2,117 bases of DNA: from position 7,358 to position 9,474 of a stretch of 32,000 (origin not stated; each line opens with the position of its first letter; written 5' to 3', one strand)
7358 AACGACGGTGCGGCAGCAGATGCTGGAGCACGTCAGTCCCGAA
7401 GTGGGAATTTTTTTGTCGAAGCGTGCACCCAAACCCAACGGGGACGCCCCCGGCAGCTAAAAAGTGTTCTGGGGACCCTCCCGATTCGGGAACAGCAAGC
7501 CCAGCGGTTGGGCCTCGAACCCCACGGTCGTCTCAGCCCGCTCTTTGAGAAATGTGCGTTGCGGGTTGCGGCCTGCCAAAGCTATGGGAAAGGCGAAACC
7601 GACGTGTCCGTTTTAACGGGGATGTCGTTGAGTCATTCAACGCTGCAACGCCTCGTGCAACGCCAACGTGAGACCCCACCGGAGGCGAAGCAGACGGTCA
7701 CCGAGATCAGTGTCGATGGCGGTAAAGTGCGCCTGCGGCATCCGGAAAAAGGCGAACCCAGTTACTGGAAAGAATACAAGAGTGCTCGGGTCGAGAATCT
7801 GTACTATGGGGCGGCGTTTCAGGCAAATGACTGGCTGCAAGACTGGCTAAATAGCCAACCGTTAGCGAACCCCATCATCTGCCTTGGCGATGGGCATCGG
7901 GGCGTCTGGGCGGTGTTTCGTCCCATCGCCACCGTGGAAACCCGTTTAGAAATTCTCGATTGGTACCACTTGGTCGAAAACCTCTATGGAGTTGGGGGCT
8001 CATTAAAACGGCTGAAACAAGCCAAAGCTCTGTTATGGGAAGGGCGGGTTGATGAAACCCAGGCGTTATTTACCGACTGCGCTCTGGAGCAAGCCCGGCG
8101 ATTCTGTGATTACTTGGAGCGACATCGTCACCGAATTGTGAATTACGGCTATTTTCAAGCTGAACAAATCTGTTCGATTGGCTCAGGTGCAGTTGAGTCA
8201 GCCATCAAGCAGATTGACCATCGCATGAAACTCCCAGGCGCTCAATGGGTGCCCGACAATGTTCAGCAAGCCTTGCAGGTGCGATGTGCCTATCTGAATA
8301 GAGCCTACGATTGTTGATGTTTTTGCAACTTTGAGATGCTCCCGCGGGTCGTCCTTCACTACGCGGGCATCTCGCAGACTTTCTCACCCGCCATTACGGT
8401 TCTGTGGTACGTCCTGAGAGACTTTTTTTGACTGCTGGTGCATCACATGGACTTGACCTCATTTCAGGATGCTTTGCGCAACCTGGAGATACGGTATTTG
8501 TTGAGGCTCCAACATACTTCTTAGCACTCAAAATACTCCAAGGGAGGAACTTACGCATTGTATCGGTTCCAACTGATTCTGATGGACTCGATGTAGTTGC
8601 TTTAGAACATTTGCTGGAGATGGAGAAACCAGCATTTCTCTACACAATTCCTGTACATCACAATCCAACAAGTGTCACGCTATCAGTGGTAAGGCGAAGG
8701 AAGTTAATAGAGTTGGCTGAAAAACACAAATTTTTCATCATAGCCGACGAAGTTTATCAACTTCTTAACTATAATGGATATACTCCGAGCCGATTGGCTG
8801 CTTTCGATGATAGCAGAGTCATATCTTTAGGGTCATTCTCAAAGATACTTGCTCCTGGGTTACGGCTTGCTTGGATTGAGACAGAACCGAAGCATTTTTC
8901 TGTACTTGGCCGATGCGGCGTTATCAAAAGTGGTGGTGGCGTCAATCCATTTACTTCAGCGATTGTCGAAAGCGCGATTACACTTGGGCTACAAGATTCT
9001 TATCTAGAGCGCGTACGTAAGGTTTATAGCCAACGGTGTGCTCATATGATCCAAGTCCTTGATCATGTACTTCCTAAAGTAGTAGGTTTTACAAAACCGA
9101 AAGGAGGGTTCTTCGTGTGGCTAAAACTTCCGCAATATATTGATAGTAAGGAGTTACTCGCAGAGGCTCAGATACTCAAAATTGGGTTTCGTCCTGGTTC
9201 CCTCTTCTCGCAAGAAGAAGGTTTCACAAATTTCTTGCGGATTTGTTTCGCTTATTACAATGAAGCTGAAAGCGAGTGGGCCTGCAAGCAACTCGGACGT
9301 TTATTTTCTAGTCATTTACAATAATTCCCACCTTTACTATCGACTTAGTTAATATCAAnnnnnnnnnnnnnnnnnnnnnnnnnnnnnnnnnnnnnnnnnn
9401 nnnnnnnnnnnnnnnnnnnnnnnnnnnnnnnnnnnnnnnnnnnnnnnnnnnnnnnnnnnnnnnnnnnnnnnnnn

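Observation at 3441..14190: Orphan candidate biosynthetic operon: methyltransferase, sugar dehydrogenase, 2-hydroxy-acid oxidase, aminotransferase, giant GT-A protein, (amidinotransferase), TrpBA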

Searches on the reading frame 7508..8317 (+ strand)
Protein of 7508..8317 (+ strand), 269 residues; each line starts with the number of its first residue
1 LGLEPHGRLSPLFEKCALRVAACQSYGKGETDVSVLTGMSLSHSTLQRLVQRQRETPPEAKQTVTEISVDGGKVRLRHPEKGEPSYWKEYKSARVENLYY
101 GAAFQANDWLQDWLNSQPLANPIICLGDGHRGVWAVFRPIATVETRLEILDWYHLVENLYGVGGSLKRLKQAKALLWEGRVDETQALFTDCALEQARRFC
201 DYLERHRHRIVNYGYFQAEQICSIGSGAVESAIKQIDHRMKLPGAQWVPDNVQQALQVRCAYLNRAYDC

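Call 4: search_protein_families(library=pfam, proteins=[window:7508-8317:+], max_evalue=0.01)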
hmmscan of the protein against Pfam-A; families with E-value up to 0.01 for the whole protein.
window:7508-8317:+ (269 aa): 0 families

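Call 10: search_protein_families(library=ncbifam, proteins=[window:7508-8317:+], max_evalue=0.001)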
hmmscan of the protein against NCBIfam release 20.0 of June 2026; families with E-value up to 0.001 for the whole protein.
window:7508-8317:+ (269 aa): 3 families
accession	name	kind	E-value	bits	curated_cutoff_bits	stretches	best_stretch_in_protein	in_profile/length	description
NF033572.1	transpos_ISKra4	equivalog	5e-72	243.3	205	1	2-265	107-420/422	ISKra4 family transposase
NF033529.1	transpos_ISLre2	equivalog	3.3e-15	56.3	200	2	142-266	190-322/382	ISLre2 family transposase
NF041731.2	transpos_ISH6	equivalog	8.6e-15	54.4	240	2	1-90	105-200/414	ISH6 family transposase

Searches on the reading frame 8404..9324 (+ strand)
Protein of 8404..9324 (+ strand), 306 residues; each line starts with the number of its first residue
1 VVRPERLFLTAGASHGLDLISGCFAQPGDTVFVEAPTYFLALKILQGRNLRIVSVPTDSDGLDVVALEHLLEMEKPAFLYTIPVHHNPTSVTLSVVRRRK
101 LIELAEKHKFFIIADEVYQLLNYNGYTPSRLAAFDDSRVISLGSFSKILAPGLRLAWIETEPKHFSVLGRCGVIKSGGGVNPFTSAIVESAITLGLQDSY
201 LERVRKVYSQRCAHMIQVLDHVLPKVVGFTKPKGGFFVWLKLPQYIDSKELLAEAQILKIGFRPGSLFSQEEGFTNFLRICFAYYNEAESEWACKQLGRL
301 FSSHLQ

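Call 4: search_protein_families(library=pfam, proteins=[window:8404-9324:+], max_evalue=0.01)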
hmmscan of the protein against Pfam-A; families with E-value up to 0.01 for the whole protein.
window:8404-9324:+ (306 aa): 2 families
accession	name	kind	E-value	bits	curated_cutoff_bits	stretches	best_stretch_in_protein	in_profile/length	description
PF00155.27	Aminotran_1_2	-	1.3e-26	94.1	19.7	1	4-296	65-360/361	Aminotransferase class I and II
PF12897.13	Asp_aminotransf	-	4.4e-09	36.1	27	1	14-241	109-348/421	Aspartate amino-transferase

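Call 10: search_protein_families(library=ncbifam, proteins=[window:8404-9324:+], max_evalue=0.001)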
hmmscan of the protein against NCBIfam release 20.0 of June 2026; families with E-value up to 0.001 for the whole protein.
window:8404-9324:+ (306 aa): 59 families (the best 25 are shown)
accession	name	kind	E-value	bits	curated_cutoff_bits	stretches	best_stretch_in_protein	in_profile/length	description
TIGR04461.1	endura_MppQ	equivalog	3.5e-57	194.2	540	1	3-298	76-377/392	enduracididine biosynthesis enzyme MppQ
NF052290.2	MocR_like_YczR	exception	1.9e-51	175.2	487.4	1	3-297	162-454/458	MocR-like transcription factor YczR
NF052282.1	PLP_TF_PdxR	equivalog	5.9e-51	173.9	320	1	2-297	155-447/448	MocR-like pyridoxine biosynthesis transcription factor PdxR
NF052286.1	ecto_TF_EhuR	exception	1e-36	126.5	480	1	2-303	156-451/458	MocR-like ectoine utilization transcription factor EhuR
NF041364.1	GntC_guanitoxin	equivalog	1.5e-31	109.6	415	1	2-298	58-354/356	guanitoxin biosynthesis PLP-dependent (S)-gamma-hydroxy-L-arginine cyclodehydratase GntC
NF052281.1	rhizopine_MocR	equivalog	1.8e-31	109.3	650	1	3-299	185-477/479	rhizopine catabolism transcriptional regulator MocR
NF004770.0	PRK06108.1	subfamily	8.2e-28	97.3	422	1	3-299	95-390/396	pyridoxal phosphate-dependent aminotransferase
NF012025.0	PRK15481.1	equivalog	1.4e-25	89.9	573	1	8-297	146-426/432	MocR-like B6 salvage transcription factor PtsJ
NF005744.0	PRK07568.1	subfamily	1.7e-20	73.2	389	1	2-243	86-327/398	pyridoxal phosphate-dependent aminotransferase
NF052285.1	GABA_TF_GabR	exception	3.5e-20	72.2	600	1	3-260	156-409/456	MocR-like transcriptional regulator GabR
TIGR01265.1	tyr_nico_aTase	subfamily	4.2e-20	72.1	292.45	1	3-286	95-385/403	tyrosine/nicotianamine family aminotransferase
NF005732.0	PRK07550.1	equivalog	1.1e-18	67.5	366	1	2-289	91-376/389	aminotransferase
NF005305.0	PRK06836.1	equivalog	1.9e-18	66.9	376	1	3-283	97-374/396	pyridoxal phosphate-dependent aminotransferase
NF006756.0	PRK09276.1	subfamily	3.7e-18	65.6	507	1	12-282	101-368/387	LL-diaminopimelate aminotransferase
TIGR03540.1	DapC_direct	equivalog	2.4e-17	63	593.25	1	12-274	99-361/383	LL-diaminopimelate aminotransferase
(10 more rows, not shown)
